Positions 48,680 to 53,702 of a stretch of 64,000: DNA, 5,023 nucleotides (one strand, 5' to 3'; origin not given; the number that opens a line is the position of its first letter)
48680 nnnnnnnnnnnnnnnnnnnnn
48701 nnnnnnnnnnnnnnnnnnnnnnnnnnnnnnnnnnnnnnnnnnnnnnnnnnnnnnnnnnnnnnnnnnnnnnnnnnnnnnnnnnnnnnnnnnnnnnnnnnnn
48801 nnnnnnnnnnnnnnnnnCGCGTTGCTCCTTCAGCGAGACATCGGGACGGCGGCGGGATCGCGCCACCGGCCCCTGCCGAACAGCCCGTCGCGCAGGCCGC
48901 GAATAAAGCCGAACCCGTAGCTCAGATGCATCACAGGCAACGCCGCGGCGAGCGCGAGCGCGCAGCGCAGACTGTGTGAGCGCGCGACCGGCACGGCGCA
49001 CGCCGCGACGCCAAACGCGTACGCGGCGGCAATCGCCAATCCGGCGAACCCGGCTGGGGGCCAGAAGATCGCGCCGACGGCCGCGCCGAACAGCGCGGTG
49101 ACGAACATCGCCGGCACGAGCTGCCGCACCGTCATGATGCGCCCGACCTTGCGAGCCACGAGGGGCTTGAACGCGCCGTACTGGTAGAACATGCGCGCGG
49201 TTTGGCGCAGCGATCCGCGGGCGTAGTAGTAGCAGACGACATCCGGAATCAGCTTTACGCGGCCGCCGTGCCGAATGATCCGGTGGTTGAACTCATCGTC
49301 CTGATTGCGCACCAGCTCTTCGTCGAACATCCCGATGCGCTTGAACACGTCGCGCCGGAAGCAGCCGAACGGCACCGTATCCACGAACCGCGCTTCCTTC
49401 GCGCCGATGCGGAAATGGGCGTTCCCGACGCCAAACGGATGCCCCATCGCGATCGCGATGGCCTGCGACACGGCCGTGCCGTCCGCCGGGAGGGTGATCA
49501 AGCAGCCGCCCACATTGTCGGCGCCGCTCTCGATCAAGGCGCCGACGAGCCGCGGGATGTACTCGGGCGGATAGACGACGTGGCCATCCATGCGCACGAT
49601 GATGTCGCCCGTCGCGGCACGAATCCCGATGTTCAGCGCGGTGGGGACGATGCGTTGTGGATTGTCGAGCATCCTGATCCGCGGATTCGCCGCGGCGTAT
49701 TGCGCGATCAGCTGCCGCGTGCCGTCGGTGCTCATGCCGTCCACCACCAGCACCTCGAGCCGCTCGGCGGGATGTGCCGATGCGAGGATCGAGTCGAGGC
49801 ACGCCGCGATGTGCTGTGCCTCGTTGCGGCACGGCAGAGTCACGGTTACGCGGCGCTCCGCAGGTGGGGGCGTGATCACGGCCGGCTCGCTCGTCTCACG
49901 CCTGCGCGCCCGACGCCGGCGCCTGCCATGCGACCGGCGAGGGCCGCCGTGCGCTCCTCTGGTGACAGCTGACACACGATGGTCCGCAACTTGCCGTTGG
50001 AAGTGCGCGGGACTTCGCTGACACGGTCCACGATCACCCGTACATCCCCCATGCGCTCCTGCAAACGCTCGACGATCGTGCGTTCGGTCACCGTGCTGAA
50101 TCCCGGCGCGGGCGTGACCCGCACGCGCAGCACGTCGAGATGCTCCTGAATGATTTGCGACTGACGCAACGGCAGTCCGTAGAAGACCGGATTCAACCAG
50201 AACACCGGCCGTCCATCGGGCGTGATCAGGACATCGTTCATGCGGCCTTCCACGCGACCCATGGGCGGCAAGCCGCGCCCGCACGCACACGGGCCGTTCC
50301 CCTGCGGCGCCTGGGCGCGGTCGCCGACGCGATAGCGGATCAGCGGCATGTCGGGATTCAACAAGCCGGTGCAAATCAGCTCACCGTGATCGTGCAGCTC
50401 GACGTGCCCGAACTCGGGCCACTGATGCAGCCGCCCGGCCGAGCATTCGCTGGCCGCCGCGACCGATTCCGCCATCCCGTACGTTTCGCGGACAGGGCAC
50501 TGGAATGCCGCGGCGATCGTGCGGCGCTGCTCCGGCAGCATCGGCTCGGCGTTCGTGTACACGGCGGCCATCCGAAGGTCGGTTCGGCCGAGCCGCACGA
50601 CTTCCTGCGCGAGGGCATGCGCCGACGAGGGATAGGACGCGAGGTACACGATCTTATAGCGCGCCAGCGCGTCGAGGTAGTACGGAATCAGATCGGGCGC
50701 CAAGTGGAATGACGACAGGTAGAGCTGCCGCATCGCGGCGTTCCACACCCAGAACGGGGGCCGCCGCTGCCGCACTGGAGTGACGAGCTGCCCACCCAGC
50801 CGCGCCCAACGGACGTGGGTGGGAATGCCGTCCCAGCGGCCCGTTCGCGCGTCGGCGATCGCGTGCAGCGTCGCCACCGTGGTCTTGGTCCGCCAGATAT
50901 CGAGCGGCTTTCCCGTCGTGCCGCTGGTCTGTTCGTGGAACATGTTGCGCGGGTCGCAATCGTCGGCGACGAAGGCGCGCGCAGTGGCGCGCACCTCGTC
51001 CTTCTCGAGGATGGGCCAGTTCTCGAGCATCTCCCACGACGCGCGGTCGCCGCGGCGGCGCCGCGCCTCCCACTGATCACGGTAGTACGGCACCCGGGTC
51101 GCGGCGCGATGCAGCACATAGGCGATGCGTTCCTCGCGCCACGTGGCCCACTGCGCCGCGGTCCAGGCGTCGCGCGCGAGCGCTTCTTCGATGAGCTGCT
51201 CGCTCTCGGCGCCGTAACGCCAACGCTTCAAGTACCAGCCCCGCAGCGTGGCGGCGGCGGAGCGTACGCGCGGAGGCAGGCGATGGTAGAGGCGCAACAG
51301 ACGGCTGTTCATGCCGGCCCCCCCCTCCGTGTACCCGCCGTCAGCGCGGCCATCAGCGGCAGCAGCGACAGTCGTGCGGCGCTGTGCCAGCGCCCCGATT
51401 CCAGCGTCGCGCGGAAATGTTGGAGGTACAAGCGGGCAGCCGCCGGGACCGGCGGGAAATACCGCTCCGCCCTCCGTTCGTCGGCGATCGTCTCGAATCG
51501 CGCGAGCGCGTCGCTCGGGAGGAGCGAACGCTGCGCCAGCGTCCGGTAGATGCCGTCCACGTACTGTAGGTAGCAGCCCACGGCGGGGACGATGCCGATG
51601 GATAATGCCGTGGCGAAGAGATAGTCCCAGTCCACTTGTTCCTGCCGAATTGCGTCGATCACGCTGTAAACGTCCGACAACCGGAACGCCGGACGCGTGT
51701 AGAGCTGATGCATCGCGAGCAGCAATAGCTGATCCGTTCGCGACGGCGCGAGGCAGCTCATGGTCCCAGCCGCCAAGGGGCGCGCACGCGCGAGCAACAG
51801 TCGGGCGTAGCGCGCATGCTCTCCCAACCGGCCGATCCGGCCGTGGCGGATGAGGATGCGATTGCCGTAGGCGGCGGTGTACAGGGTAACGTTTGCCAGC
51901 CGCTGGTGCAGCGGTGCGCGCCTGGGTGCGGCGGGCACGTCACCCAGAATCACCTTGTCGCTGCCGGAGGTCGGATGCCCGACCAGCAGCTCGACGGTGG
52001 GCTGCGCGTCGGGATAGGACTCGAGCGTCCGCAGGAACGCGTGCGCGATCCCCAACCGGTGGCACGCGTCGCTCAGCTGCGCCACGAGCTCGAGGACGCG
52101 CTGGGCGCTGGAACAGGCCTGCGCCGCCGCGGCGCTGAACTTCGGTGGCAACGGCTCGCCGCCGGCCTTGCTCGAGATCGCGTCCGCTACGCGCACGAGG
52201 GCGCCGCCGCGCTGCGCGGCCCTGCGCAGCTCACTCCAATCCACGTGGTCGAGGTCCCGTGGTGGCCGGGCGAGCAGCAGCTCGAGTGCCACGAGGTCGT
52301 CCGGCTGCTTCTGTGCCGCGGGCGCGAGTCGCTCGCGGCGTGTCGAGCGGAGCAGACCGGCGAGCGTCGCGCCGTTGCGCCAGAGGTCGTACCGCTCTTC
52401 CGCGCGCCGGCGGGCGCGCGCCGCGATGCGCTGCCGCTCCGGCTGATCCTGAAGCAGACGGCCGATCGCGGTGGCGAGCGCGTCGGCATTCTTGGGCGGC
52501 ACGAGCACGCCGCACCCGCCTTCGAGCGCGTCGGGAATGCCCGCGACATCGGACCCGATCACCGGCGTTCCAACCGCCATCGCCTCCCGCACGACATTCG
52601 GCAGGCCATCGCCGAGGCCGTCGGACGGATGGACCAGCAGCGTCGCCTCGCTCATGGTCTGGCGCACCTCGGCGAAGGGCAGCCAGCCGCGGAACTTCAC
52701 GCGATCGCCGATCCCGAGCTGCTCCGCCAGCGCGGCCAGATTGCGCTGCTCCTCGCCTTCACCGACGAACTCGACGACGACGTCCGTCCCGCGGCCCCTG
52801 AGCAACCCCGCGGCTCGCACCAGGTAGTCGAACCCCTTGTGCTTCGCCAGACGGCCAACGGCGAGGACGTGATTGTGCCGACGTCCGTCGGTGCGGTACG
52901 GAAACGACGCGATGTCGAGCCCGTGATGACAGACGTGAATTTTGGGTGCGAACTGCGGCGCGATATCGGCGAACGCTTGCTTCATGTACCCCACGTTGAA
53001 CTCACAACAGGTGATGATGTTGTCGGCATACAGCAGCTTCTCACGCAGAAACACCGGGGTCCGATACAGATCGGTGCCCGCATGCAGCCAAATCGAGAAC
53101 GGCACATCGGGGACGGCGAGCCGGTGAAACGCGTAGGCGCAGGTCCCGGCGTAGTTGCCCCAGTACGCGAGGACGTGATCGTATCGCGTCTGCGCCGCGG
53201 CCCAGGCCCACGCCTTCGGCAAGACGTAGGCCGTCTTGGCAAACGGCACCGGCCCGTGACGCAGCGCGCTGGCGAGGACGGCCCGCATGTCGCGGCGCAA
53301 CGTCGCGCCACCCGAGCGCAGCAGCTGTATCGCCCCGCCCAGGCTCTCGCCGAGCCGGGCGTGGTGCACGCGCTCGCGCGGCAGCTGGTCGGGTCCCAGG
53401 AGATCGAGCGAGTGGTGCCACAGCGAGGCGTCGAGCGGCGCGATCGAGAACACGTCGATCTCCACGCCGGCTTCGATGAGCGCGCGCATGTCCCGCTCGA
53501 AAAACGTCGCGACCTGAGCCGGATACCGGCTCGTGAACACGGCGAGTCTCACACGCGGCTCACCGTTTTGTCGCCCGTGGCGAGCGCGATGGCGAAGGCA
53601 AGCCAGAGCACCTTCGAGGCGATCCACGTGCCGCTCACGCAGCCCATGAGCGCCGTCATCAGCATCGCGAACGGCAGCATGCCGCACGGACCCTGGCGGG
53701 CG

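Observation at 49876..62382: Segmentally duplicated [P-loop protein]-[membrane gene]-[GT4]-[PaaK-like ligase] cassette: candidate uncharacterised polysaccharide-decoration system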

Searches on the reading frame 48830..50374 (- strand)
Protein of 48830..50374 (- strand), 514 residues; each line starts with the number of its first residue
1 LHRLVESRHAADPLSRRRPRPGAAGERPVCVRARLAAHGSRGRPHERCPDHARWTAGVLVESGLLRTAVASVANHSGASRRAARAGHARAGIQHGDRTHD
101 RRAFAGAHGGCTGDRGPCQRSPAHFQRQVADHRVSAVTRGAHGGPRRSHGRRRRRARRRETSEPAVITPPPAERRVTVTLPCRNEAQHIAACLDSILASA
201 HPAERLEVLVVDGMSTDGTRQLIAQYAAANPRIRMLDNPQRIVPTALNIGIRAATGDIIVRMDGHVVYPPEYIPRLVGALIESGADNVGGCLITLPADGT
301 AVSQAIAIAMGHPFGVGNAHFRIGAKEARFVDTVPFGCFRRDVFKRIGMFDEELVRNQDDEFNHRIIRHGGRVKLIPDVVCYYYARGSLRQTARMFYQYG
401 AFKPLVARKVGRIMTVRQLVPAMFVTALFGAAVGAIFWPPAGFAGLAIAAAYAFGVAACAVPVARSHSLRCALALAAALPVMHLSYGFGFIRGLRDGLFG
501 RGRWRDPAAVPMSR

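Call 10: search_protein_families(library=pfam, proteins=[window:48830-50374:-], max_evalue=0.001)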
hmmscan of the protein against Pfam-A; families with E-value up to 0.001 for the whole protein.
window:48830-50374:- (514 aa): 3 families
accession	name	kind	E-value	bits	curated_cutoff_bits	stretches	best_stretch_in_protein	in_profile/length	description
PF00535.33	Glycos_transf_2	-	3.2e-28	99.2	23.3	1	178-346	2-166/168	Glycosyl transferase family 2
PF13641.12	Glyco_tranf_2_3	-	1.5e-18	68.1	27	1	175-393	2-221/230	Glycosyltransferase like family 2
PF10111.15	Glyco_tranf_2_2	-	0.00058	19.9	27.3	0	196-266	19-92/276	Glycosyltransferase like family 2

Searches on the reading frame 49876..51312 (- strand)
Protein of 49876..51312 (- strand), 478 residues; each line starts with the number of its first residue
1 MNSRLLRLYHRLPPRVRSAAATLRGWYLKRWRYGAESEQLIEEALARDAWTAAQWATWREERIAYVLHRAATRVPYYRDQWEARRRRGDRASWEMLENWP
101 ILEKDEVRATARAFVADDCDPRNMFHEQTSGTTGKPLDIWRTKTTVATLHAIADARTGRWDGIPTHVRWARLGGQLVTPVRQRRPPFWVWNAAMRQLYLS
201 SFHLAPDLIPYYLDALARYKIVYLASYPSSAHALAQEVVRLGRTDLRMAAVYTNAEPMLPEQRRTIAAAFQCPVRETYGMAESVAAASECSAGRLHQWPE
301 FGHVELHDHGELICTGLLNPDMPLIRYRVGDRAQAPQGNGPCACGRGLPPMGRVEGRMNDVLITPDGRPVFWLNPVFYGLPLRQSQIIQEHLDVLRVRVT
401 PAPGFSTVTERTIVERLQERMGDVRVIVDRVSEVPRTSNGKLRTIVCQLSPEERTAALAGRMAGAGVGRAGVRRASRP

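Call 5: search_protein_families(library=pfam, proteins=[window:49876-51312:-], max_evalue=0.01)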
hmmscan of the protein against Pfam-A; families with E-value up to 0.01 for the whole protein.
window:49876-51312:- (478 aa): 1 family
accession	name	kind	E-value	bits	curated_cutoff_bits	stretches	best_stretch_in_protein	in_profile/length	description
PF00501.34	AMP-binding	-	3e-07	30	29.9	1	57-290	79-329/384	AMP-binding enzyme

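Call 6: search_protein_families(library=ncbifam, proteins=[window:49876-51312:-], max_evalue=0.01)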
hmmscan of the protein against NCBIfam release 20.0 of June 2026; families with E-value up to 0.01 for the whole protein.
window:49876-51312:- (478 aa): 8 families
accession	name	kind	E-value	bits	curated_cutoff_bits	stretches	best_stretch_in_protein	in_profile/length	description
NF045666.1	DVU1553_fam_AMP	equivalog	2.8e-25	89.1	300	2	212-358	174-331/331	DVU_1553 family AMP-dependent CoA ligase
NF041878.1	paak_haloarch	equivalog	3.8e-16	58.7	700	2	224-364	176-331/427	phenylacetate--CoA ligase PaaK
NF041217.1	BagE_FevW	exception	1e-13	51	800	1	248-359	194-312/424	bagremycin/ferroverdin synthetase BagE/FevW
NF053551.1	FlxY_rubin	equivalog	1.7e-11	43.5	520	1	270-361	226-326/424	flexirubin biosynthesis putative acyl-CoA ligase FlxY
TIGR02155.1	PA_CoA_ligase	equivalog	5.7e-11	41.6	646.3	1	254-364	203-323/422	phenylacetate--CoA ligase PaaK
TIGR02304.1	aden_form_hyp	equivalog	5.8e-10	38.7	251.9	1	212-365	179-333/430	F390 synthetase-related protein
TIGR01733.1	AA-adenyl-dom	subfamily_domain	0.00015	20.7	317.4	1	60-287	61-277/409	amino acid adenylation domain-containing protein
TIGR03335.1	F390_ftsA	equivalog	0.00051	18.9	458.7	0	59-139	18-104/445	coenzyme F390 synthetase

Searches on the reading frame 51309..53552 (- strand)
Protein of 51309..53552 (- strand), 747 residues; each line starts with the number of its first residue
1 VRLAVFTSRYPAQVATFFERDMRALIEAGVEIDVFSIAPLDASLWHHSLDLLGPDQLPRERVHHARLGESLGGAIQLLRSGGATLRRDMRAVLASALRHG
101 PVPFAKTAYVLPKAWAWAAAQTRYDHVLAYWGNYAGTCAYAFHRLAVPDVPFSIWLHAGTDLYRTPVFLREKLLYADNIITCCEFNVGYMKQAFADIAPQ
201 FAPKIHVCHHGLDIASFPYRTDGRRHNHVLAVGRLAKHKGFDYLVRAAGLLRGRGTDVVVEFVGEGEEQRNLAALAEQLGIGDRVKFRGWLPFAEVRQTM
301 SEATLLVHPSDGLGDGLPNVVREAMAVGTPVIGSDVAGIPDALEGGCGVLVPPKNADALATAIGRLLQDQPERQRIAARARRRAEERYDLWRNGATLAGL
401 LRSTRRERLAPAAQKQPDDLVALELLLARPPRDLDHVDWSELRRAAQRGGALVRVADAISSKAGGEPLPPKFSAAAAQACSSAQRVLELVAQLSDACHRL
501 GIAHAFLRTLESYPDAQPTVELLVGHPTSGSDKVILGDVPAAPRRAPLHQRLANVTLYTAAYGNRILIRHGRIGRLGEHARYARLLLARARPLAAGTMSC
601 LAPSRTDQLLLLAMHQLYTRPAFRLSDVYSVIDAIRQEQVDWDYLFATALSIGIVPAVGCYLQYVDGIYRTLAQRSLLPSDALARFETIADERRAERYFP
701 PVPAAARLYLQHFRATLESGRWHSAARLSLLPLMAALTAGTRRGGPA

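Call 5: search_protein_families(library=pfam, proteins=[window:51309-53552:-], max_evalue=0.01)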
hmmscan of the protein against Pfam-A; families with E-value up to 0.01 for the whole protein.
window:51309-53552:- (747 aa): 5 families
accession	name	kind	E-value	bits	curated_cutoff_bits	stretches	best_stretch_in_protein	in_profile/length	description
PF00534.26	Glycos_transf_1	-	9.3e-35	120.1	26.4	1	227-383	16-172/172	Glycosyl transferases group 1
PF13692.12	Glyco_trans_1_4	-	2.6e-33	115.7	27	1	227-369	2-142/142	Glycosyl transferases group 1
PF20706.3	GT4-conflict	-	2e-12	47.3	26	1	202-394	171-381/385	Family 4 Glycosyltransferase in conflict systems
PF13524.12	Glyco_trans_1_2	-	4.9e-12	46.4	25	1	278-390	27-135/144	Glycosyl transferase-like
PF14907.12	NTP_transf_5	-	1.2e-08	35.3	31.2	1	581-665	156-244/249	Uncharacterised nucleotidyltransferase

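Call 6: search_protein_families(library=ncbifam, proteins=[window:51309-53552:-], max_evalue=0.01)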
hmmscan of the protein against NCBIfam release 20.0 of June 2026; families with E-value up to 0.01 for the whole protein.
window:51309-53552:- (747 aa): 33 families (the best 25 are shown)
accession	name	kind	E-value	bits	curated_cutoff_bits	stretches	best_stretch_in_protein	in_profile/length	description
NF041876.1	EPS_EpsE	equivalog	3.2e-40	138.6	400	1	4-395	2-387/389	exopolysaccharide biosynthesis GT4 family glycosyltransferase EpsE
TIGR04005.1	wcaL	equivalog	1.9e-24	86.3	537.6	1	1-402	1-404/406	colanic acid biosynthesis glycosyltransferase WcaL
TIGR03088.1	stp2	hypoth_equivalog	2.5e-23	82.7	409.05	1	220-391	188-360/374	TIGR03088 family PEP-CTERM/XrtA system glycosyltransferase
NF047684.1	TeichurnBiosyTuaC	equivalog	1.4e-20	73.6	550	1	229-398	222-383/391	teichuronic acid biosynthesis protein TuaC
TIGR03449.1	mycothiol_MshA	equivalog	4.6e-20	71.9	462.5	1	228-386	222-386/406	D-inositol-3-phosphate glycosyltransferase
TIGR04063.1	stp3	hypoth_equivalog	6.3e-18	64.8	442.05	1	232-391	219-381/397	TIGR04063 family PEP-CTERM/XrtA system glycosyltransferase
TIGR04348.1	TIGR04348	equivalog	7.9e-16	58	300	1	144-385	62-293/310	selenoneine biosynthesis selenosugar synthase SenB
TIGR03999.1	thiol_BshA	equivalog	1.1e-14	54.2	273.7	1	262-389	234-358/375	N-acetyl-alpha-D-glucosaminyl L-malate synthase BshA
NF053787.1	GlcN_PG_synth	equivalog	1.3e-13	50.6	480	1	290-391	249-345/361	N-acetylglucosaminyl phosphatidylglycerol synthase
NF038229.1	Glyco4_Geo_Pelo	equivalog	3e-13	49.5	400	1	118-403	50-335/338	GPMC system family 4 glycosyltransferase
TIGR02149.1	glgA_Coryne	subfamily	1.1e-12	47.8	302.4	1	176-389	145-375/391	glycogen synthase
NF007640.0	PRK10307.1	subfamily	2.1e-12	46.7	276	1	229-389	232-392/411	WcaI family glycosyltransferase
NF007396.0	PRK09922.1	equivalog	2.5e-12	46.4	385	1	225-374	181-331/361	lipopolysaccharide 1,6-galactosyltransferase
NF047880.1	glyco_SdgA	exception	6.4e-12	44.8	800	1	221-385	310-472/488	serine-aspartate repeat adhesin O-glycosyltransferase SdgA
NF038298.1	EPS_HpsO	equivalog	1.7e-11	43.6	575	1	231-388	206-371/388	hormogonium polysaccharide biosynthesis glycosyltransferase HpsO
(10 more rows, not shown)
